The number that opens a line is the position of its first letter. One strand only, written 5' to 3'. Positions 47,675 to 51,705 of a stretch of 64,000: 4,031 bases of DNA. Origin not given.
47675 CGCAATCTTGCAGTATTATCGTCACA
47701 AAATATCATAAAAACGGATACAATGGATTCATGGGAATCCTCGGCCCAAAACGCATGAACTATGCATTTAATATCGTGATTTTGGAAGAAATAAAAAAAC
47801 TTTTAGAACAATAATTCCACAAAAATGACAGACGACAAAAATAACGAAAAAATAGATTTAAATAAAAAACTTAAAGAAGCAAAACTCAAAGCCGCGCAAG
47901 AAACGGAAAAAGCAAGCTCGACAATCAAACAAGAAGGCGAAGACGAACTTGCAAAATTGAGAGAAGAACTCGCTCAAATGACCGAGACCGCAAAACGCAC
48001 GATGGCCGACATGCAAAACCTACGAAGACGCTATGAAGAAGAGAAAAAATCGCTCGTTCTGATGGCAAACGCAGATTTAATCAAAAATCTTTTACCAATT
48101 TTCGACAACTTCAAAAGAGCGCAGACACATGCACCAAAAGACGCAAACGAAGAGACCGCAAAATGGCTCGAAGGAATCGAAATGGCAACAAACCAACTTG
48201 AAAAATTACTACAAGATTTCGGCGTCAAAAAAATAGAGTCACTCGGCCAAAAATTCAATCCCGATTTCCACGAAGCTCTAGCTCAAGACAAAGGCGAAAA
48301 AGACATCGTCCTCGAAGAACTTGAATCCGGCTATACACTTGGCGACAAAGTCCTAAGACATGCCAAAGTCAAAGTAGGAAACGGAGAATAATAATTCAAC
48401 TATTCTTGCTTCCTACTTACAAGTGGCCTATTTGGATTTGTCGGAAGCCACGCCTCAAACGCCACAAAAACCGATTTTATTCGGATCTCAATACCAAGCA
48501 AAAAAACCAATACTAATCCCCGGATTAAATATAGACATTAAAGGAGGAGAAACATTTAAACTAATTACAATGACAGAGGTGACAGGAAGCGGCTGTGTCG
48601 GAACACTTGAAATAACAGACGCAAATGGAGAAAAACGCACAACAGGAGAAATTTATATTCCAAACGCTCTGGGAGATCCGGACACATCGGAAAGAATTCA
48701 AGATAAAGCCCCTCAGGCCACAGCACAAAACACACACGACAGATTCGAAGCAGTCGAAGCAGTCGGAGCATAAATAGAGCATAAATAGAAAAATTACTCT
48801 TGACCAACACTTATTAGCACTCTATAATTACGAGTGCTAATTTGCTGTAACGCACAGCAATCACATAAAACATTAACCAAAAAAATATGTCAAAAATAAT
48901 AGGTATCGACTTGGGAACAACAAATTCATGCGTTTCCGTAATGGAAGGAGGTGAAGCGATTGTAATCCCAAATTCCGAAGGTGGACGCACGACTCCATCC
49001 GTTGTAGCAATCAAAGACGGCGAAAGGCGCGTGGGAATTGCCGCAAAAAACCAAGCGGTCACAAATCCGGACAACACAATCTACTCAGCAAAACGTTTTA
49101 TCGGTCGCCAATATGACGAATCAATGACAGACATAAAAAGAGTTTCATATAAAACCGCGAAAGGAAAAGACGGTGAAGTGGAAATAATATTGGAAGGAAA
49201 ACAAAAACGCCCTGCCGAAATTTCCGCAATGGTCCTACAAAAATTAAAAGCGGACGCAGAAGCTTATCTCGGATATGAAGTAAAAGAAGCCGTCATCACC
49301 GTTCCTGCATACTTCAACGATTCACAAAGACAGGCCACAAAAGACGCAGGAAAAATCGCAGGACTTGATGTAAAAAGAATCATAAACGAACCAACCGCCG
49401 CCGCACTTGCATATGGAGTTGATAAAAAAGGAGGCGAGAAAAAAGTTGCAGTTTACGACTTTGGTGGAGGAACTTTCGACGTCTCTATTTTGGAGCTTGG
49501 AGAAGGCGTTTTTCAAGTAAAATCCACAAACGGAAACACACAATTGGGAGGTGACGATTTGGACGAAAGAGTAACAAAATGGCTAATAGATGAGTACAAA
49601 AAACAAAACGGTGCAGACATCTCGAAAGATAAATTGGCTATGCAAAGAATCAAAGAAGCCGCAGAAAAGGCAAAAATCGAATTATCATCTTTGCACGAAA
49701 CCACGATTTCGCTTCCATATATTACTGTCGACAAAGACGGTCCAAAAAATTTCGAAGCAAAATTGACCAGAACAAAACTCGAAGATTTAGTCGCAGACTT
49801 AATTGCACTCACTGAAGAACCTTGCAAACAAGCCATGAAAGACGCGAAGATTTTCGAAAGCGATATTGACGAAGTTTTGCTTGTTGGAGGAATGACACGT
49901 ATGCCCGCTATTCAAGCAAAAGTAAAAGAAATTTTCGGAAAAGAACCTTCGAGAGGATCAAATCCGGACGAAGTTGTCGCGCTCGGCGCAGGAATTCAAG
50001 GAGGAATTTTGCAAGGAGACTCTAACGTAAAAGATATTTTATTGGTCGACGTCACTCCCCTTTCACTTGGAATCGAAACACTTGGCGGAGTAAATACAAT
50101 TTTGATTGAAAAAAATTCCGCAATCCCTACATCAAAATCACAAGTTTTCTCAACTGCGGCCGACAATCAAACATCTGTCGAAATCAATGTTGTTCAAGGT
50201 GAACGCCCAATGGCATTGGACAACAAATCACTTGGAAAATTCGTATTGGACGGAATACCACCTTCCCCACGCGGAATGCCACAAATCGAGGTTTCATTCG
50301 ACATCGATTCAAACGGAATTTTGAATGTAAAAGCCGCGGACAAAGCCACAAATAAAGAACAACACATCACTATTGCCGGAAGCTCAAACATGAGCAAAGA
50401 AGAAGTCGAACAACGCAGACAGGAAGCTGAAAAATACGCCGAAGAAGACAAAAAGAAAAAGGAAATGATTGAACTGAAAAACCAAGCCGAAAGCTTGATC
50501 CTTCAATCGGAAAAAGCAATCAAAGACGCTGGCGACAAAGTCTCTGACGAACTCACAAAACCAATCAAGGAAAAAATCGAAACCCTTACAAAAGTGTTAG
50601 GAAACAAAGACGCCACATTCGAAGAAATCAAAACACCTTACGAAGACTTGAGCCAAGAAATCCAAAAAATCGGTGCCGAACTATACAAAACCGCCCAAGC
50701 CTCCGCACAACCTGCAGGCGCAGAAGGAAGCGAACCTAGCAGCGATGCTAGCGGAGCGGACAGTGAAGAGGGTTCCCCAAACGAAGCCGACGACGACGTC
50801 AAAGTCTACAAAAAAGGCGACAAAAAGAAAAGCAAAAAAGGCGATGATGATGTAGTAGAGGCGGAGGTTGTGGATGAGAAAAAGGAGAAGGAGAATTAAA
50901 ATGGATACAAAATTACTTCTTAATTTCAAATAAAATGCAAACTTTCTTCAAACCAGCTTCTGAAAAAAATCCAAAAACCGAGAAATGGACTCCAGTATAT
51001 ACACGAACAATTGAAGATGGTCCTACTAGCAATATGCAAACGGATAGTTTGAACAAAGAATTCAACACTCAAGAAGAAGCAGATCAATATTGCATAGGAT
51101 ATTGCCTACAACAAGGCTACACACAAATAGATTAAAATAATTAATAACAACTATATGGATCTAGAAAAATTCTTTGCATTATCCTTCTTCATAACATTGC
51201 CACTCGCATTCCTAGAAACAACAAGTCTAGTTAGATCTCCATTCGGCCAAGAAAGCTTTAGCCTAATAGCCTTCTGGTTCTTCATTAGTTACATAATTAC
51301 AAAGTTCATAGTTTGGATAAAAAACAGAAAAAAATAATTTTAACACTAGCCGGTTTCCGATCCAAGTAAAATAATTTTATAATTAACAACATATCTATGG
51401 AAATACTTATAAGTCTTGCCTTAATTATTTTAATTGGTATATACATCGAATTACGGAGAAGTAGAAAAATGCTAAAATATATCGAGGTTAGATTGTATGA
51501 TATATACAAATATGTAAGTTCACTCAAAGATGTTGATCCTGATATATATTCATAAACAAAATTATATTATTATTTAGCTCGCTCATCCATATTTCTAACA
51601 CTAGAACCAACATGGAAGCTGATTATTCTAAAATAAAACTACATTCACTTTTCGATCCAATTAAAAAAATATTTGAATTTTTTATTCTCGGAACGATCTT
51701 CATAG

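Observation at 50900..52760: AT-rich accessory islet wedged between dnaK and dinD: three tiny ORFs, a HEPN-like protein and a DUF1643 protein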

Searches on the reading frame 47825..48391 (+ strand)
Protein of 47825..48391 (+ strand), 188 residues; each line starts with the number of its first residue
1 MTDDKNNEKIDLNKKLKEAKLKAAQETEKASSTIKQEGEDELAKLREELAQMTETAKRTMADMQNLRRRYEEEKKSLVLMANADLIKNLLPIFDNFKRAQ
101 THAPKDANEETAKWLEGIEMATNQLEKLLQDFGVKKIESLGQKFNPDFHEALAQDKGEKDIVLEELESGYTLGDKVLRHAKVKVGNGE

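Call 13: find_related_loci(query=window:47825-48391:+, collection=genome_contigs, flank=10000)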
Query window:47825-48391:+ (188 aa) in genome_contigs; peptide patterns used: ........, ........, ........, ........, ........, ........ (x = any residue, [..] = any of these).
114 stretches matched a pattern; 10 encode a relative of the query (tblastn E <= 1e-3); 10 distinct loci.
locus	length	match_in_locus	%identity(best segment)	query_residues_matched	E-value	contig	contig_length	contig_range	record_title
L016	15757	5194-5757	94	1-188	9e-108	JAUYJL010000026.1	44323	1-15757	MAG: Candidatus Peregrinibacteria bacterium isolate C24_metabat.bin.136 C24_k141_238910, whole genome shotgun sequence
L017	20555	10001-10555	74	1-188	2e-88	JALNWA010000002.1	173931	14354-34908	MAG: Candidatus Gracilibacteria bacterium isolate SO_2016_GW1 bin 4 scaffold00172_OW334_2016, whole genome shotgun seque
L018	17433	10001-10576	71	1-188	4e-86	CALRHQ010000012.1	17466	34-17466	MAG: Candidatus Peribacteria bacterium isolate MaH-04nov19-39 genome assembly, contig: MaH-04nov19-C8313, whole genome s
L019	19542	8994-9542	74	3-188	7e-86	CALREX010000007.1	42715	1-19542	MAG: Candidatus Peribacteria bacterium isolate Ike-200m-53 genome assembly, contig: Ike-200-c450, whole genome shotgun s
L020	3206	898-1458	53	1-188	3e-59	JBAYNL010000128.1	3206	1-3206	MAG: Candidatus Gracilibacteria bacterium isolate SO_2016_LW1_63 scaffold60756_LW64-88_2016, whole genome shotgun sequen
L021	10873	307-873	40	5-188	1e-37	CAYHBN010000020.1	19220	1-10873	MAG TPA_asm: uncultured Candidatus Peribacteria bacterium isolate ERP119702_co1_136 genome assembly, contig: NODE_3178_l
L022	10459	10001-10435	38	41-186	3e-28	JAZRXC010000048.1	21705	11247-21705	MAG: Lachnospiraceae bacterium isolate T1900044951_TA20190004.MAGScoT_cleanbin_000025 SGB_3663_k141_161700, whole genome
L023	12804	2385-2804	36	47-186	3e-26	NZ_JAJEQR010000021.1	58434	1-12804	Hominifimenecus microfluidus strain CLA-AA-H215 NODE_21_length_58434_cov_19.502647, whole genome shotgun sequence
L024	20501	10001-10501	34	20-186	5e-24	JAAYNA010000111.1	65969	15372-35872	MAG: Clostridiaceae bacterium isolate AS20ysBPTH_8 59200_AS20, whole genome shotgun sequence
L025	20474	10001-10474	37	29-186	1e-22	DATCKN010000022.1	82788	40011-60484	MAG TPA_asm: Thermoclostridium sp. isolate SMAG_U7097 k141_258047, whole genome shotgun sequence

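Call 75: search_protein_families(library=pfam, proteins=[L016:12217-12555:+, L016:12548-13018:+, L016:13102-13452:+, L016:13532-14044:+, L016:14734-15150:+, L019:15504-16091:+, L019:17155-17589:+, L017:16229-16693:+, L017:16708-17118:-, L017:17547-17891:+], max_evalue=0.01)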
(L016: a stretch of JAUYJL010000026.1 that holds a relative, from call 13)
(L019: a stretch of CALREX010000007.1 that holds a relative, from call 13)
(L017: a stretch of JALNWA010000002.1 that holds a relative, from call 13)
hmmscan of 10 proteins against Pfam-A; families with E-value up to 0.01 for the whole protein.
L016:12217-12555:+ (112 aa): 0 families

L016:12548-13018:+ (156 aa): 0 families

L016:13102-13452:+ (116 aa): 0 families

L016:13532-14044:+ (170 aa): 0 families

L016:14734-15150:+ (138 aa): 0 families

L019:15504-16091:+ (195 aa): 0 families

L019:17155-17589:+ (144 aa): 1 family
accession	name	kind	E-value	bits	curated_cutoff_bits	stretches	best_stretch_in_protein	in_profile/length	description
PF09391.15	DUF2000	-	4.5e-37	127.4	25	1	10-143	1-132/133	Protein of unknown function (DUF2000)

L017:16229-16693:+ (154 aa): 9 families
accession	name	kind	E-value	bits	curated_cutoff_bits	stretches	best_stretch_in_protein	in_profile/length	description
PF00583.31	Acetyltransf_1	-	3.6e-21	76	20.7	1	23-131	8-116/116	Acetyltransferase (GNAT) family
PF13508.13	Acetyltransf_7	-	1.4e-18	67.5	27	1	49-133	2-84/84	Acetyltransferase (GNAT) domain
PF13673.13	Acetyltransf_10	-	1.1e-16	61.3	23.6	1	46-133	27-109/128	Acetyltransferase (GNAT) domain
PF13420.13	Acetyltransf_4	-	1.5e-08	35.2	24.3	1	48-136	47-139/155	Acetyltransferase (GNAT) domain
PF13302.13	Acetyltransf_3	-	1.1e-06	29.8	25.4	1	45-132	47-138/138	Acetyltransferase (GNAT) domain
PF08445.16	FR47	-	2.2e-06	28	22.1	1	70-134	18-80/86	FR47-like protein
PF14542.12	Acetyltransf_CG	-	9.3e-05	22.9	30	1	53-109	3-59/80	GCN5-related N-acetyl-transferase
PF13527.13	Acetyltransf_9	-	0.00017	22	25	1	10-131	4-124/127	Acetyltransferase (GNAT) domain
PF12568.14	PanZ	-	0.0055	16.6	22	1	47-113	35-98/128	Acetyltransferase (GNAT) domain, PanZ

L017:16708-17118:- (136 aa): 0 families

L017:17547-17891:+ (114 aa): 0 families

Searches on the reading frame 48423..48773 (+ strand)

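Call 4: search_protein_families(library=pfam, proteins=[window:48423-48773:+], max_evalue=1)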
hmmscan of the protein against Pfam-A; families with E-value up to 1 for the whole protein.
window:48423-48773:+ (116 aa): 1 family
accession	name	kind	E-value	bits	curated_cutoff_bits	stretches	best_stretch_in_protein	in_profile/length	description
PF22647.2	EF_0837-like_N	-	0.061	13.9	27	1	63-80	20-37/48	Deacetylase EF_0837-like composite domain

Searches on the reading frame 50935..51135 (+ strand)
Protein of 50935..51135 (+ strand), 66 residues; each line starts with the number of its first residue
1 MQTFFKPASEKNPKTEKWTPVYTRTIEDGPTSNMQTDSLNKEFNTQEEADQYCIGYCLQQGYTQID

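Call 4: search_protein_families(library=pfam, proteins=[window:50935-51135:+], max_evalue=1)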
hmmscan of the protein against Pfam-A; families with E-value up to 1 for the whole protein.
window:50935-51135:+ (66 aa): 0 families

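Call 5: search_protein_families(library=padloc, proteins=[window:50935-51135:+], max_evalue=1)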
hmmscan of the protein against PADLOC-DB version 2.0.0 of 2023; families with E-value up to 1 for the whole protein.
window:50935-51135:+ (66 aa): 0 families

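Call 6: search_protein_families(library=ncbifam, proteins=[window:50935-51135:+], max_evalue=1)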
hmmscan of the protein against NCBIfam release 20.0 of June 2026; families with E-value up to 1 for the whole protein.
window:50935-51135:+ (66 aa): 1 family
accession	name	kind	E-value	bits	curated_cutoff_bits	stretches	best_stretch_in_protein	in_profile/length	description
NF046097.1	CV_2116_dom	domain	0.00011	22.2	58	1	6-56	10-60/75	CV_2116 domain-containing protein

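Call 7: search_protein_families(library=phrogs, proteins=[window:50935-51135:+], max_evalue=1)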
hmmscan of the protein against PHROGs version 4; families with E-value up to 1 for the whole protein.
window:50935-51135:+ (66 aa): 1 family
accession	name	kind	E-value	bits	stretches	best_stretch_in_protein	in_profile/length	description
phrog_7780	-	unknown function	0.63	11.5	0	39-54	37-52/54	-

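Call 72: find_homologous_proteins(query=window:50935-51135:+, max_evalue=0.01)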
Query window:50935-51135:+ (66 aa): 1 proteins with E <= 0.01 among 1 candidates.
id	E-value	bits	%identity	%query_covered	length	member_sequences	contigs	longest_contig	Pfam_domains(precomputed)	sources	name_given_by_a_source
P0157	6.3e-39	148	100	100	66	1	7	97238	-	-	-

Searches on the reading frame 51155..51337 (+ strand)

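Call 4: search_protein_families(library=pfam, proteins=[window:51155-51337:+], max_evalue=1)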
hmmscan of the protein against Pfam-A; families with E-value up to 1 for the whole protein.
window:51155-51337:+ (60 aa): 1 family
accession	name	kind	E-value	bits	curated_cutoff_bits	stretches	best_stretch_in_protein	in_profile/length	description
PF19484.4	DUF6020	-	0.31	9.8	28.3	1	5-46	244-282/604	Family of unknown function (DUF6020)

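Call 5: search_protein_families(library=padloc, proteins=[window:51155-51337:+], max_evalue=1)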
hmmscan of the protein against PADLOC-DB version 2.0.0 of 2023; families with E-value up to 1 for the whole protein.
window:51155-51337:+ (60 aa): 0 families

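Call 6: search_protein_families(library=ncbifam, proteins=[window:51155-51337:+], max_evalue=1)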
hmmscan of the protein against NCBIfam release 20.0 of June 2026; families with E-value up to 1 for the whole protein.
window:51155-51337:+ (60 aa): 0 families

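Call 7: search_protein_families(library=phrogs, proteins=[window:51155-51337:+], max_evalue=1)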
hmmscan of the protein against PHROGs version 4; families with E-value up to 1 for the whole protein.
window:51155-51337:+ (60 aa): 0 families

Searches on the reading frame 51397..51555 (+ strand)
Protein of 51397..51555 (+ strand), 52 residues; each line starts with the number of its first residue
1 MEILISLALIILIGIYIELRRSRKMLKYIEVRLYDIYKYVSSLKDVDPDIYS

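Call 4: search_protein_families(library=pfam, proteins=[window:51397-51555:+], max_evalue=1)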
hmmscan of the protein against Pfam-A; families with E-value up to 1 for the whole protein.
window:51397-51555:+ (52 aa): 0 families

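Call 5: search_protein_families(library=padloc, proteins=[window:51397-51555:+], max_evalue=1)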
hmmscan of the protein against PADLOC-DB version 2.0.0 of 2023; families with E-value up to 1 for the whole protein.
window:51397-51555:+ (52 aa): 0 families

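Call 6: search_protein_families(library=ncbifam, proteins=[window:51397-51555:+], max_evalue=1)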
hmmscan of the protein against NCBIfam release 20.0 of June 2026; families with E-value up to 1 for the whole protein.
window:51397-51555:+ (52 aa): 0 families

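Call 7: search_protein_families(library=phrogs, proteins=[window:51397-51555:+], max_evalue=1)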
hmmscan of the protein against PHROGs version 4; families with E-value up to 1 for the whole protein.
window:51397-51555:+ (52 aa): 2 families
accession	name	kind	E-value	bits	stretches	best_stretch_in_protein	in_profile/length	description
phrog_386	-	unknown function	0.065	14.5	1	3-41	7-45/64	-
phrog_1884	-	unknown function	0.087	13.7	1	17-41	44-68/75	-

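Call 78: search_protein_representatives(protein=window:51397-51555:+)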
Query: 52 residues. Proteins with E-value up to 0.001 (for the whole library): 1; up to 1e-10: 1; up to 1e-30: 0. The best 1 are listed.
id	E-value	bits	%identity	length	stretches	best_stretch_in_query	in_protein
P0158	3.2e-23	95.2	100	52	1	1-52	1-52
